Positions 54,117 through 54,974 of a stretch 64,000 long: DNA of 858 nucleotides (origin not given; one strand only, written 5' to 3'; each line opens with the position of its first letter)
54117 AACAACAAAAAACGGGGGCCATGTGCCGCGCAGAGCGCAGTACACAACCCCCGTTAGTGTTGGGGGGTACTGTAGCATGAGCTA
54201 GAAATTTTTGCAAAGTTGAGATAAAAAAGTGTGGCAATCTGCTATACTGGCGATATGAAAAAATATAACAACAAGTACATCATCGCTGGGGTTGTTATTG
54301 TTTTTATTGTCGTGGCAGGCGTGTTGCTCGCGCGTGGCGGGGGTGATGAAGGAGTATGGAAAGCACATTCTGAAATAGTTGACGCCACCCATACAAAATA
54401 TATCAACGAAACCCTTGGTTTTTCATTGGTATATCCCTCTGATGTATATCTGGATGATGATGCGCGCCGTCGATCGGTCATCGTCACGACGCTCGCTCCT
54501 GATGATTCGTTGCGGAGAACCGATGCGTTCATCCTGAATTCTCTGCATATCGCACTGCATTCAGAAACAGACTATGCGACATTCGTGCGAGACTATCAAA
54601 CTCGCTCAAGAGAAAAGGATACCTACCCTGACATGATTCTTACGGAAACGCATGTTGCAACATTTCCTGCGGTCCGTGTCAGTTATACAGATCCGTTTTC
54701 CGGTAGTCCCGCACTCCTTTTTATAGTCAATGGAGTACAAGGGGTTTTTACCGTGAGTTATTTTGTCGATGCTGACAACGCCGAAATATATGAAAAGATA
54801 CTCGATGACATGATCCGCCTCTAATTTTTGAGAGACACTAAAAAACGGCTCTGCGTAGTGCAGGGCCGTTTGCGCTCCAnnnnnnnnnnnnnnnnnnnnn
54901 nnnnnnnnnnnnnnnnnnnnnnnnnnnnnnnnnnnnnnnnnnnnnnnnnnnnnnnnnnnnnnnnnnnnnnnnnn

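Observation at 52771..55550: Duplicated convergent cassette of a membrane-anchored protein and a small M23 peptidase, with a conserved structured 5' leader on both peptidase genes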

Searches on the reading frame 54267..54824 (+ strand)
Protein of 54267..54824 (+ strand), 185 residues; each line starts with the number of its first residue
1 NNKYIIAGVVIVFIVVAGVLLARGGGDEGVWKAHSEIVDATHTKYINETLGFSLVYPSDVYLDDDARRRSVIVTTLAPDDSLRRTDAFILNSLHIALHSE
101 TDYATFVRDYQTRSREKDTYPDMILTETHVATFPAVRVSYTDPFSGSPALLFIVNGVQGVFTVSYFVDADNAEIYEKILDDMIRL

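Call 5: search_protein_families(library=pfam, proteins=[window:54267-54824:+], max_evalue=0.1)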
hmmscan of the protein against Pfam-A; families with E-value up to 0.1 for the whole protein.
window:54267-54824:+ (185 aa): 1 family
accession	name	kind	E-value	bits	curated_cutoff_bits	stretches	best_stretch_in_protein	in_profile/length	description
PF18933.6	PsbP_2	-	0.058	13.8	27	1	6-66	4-68/184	PsbP-like protein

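Call 45: find_homologous_proteins(query=window:54267-54824:+)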
Query window:54267-54824:+ (185 aa): 1 proteins with E <= 0.001 among 427 candidates.
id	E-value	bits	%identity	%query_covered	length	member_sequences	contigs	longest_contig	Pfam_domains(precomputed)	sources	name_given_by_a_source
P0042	9.1e-116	402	100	100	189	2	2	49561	-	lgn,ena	-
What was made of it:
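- Tried and rejected: The word-indexed search found only the protein itself (call 45).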

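Call 51: predict_structure(protein=P0042)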
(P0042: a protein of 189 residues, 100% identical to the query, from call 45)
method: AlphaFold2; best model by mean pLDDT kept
length: 189 residues; sequences in the alignment: 1
mean_pLDDT: 38.3   pTM: 0.27
mean pLDDT of the five models: 38.3, 34.9, 34.4, 33.1, 32.8
residues with pLDDT >= 90: 0; 70-90: 0; 50-70: 11; < 50: 178
segments of 3 or more residues with pLDDT < 50: 1-3, 11-14, 21-24, 26-109, 114-189
pLDDT, mean of each block of 10 residues (from residue 1): 49 48 46 35 35 32 29 33 33 36 43 47 35 30 37 39 39 42 41
secondary structure, 60 per line:
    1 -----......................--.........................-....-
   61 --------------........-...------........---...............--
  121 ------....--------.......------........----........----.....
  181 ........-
elements in order: H6-27 H30-54 E56-59 E75-82 E93-100 H104-118 E127-130 E139-145 E152-159 E164-171 H176-188

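Call 52: search_protein_representatives(protein=P0042)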
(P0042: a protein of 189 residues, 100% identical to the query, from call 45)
Query: 189 residues. Proteins with E-value up to 0.001 (for the whole library): 18; up to 1e-10: 5; up to 1e-30: 1. The best 18 are listed.
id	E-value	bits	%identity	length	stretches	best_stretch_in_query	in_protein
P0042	2.1e-119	412.1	100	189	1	1-189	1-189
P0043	4.8e-21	91.6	31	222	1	34-186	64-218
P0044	3.3e-17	79.1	29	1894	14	40-82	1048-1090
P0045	2.5e-13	66.5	27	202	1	40-186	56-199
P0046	5.5e-12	62.1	31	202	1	45-187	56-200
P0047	4.8e-08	49.3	32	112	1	87-187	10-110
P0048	1.1e-07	48.1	25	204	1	39-186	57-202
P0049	1.6e-07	47.6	29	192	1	10-182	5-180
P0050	3.4e-07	46.5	24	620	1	44-186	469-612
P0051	9.6e-07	45.1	25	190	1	29-185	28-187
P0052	4.8e-06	42.8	24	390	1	33-188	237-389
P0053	1.0e-05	41.7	23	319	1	64-185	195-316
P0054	7.3e-05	38.9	26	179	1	8-184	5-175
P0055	1.4e-04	38.0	22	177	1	8-185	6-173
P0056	2.0e-04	37.5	27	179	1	38-185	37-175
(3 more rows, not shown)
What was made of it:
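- Tried and rejected: The exhaustive search found 18 (call 52).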

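Call 55: search_protein_families(library=pfam, alignment_id=A4, max_evalue=0.01)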
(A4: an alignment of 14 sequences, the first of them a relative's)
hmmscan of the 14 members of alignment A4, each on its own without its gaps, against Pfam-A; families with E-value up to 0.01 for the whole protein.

A. member 1, P0042 (189 aa): 0 families

B. families by the number of members that match (of 14 scanned): 2 families
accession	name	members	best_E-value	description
PF18933.6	PsbP_2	5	2.6e-11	PsbP-like protein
PF19718.4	USP47_C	1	0.0012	Ubiquitin carboxyl-terminal hydrolase 47 C-terminal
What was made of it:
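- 54255..54824 (+): Partner2: 189-aa protein with an N-terminal transmembrane helix and a PsbP-like alpha-beta sandwich. It belongs to the type paired with pep2. 5 of 14 family members hit Pfam PsbP_2, best E 2.6e-11 (call 55).
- On PsbP-like (PF18933) domain proteins (partner genes): 5 of 14 homologues hit PsbP_2, best E 2.6e-11 (call 55).
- Closest known: PsbP/Mog1-fold envelope proteins. Same: Family members hit Pfam PsbP_2 (call 55).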

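Call 57: predict_structure(alignment_id=A4)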
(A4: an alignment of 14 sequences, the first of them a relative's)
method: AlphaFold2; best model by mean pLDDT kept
length: 189 residues; sequences in the alignment: 14
mean_pLDDT: 90.4   pTM: 0.76
mean pLDDT of the five models: 90.4, 89.8, 89.8, 89.6, 88.1
residues with pLDDT >= 90: 134; 70-90: 44; 50-70: 10; < 50: 1
segments of 3 or more residues with pLDDT < 50: none
pLDDT, mean of each block of 10 residues (from residue 1): 69 94 74 82 97 93 95 94 91 93 91 92 89 94 93 95 93 95 94
secondary structure, 60 per line:
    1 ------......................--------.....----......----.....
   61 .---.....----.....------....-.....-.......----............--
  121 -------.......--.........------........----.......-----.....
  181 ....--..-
elements in order: H7-28 E37-41 E46-51 E56-61 E65-69 E74-78 H85-88 H90-94 E96-102 H107-118 E128-134 E137-145 E152-159 E164-170 H176-184
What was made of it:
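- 54255..54824 (+): AlphaFold2 model from a 14-sequence alignment, pLDDT 90.4 (call 57).
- Tried and rejected: The 14-sequence alignment rescued it (call 57).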

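Call 60: fold_search(model_id=the predicted structure, library=pdb)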
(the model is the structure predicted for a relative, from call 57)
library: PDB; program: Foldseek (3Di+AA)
matches with E <= 10: 671; with E <= 0.001: 3
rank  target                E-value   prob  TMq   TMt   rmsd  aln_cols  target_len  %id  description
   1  9grx_0                8.4e-05  1.00  0.47  0.54   6.1       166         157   13  NDH-PSI-LHCI supercomplex from S. oleracea (released 2025-02-12)
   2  3hlz_A                1.1e-04  1.00  0.42  0.31   5.2       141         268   14  Crystal structure of BT_1490 (NP_810393.1) from BACTEROIDES THETAIOTAOMICRON VPI-5482 at 1.50 A resolution (released 2009-06-16)
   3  3hlz_B                1.2e-04  1.00  0.42  0.31   5.1       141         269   15  Crystal structure of BT_1490 (NP_810393.1) from BACTEROIDES THETAIOTAOMICRON VPI-5482 at 1.50 A resolution (released 2009-06-16)
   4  7wff_f                3.4e-03  1.00  0.46  0.54   5.5       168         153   13  Subcomplexes B,M and L in the Cylic electron transfer supercomplex NDH-PSI from Arabidopsis (released 2022-03-16)
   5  2xb3                  3.6e-03  1.00  0.45  0.52   5.8       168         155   11  The Structure of Cyanobacterial PsbP (released 2010-08-25)
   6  6e5d                  6.9e-03  0.96  0.35  0.37   9.2       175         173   14  Crystal structure of LpqN involved in cell envelope biogenesis of Mycobacterium tuberculosis (released 2019-07-24)
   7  1v2b_B                9.7e-03  0.99  0.41  0.49   6.7       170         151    9  Crystal Structure of PsbP Protein in the Oxygen-Evolving Complex of Photosystem II from Higher Plants (released 2004-05-18)
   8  6e8a_A                1.0e-02  0.87  0.28  0.33  12.6       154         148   10  Crystal structure of DcrB from Salmonella enterica at 1.92 Angstroms resolution (released 2018-10-31)
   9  6e8a_B                1.5e-02  0.87  0.30  0.37  12.6       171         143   10  Crystal structure of DcrB from Salmonella enterica at 1.92 Angstroms resolution (released 2018-10-31)
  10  2vu4                  1.9e-02  1.00  0.49  0.60   5.1       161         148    9  Structure of PsbP protein from Spinacia oleracea at 1.98 A resolution (released 2009-07-21)
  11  6xrf_G                2.2e-02  0.99  0.32  0.40   4.3       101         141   13  EagT6 Tse6 NT complex (released 2020-12-30)
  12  1v2b_A                2.4e-02  0.98  0.42  0.50   6.5       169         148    9  Crystal Structure of PsbP Protein in the Oxygen-Evolving Complex of Photosystem II from Higher Plants (released 2004-05-18)
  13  1tu1_A                2.8e-02  0.98  0.39  0.49   9.1       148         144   14  Crystal Structure of Protein of Unknown Function PA94 from Pseudomonas aeruginosa, Putative Regulator (released 2004-08-03)
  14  9mvg_B                3.3e-02  0.91  0.34  0.42   9.1       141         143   16  Structure of SciW variant L66A bound to the Rhs1 transmembrane domain (released 2026-01-28)
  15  6xrf_A                3.5e-02  1.00  0.37  0.47   4.0       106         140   14  EagT6 Tse6 NT complex (released 2020-12-30)
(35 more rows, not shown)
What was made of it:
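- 54255..54824 (+): Foldseek top hits are PsbP and PsbP-like proteins, BT_1490, LpqN, DcrB and EagT6 (call 60).
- On PsbP-like (PF18933) domain proteins (partner genes): The model has pLDDT 90.4 and its top structural neighbours are PsbP and PsbP-like chains (calls 57, 60).
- Closest known: Bacteriolysin M23 enzymes with adjacent immunity genes. Different: Here the partner is a membrane-anchored extracytoplasmic protein with a PsbP-like fold (calls 57, 60).
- Closest known: PsbP/Mog1-fold envelope proteins. Same: The predicted fold of the partner ectodomain (Foldseek probability 0.87-1.0 for these chains, E 8e-5 to 2e-2, call 60).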
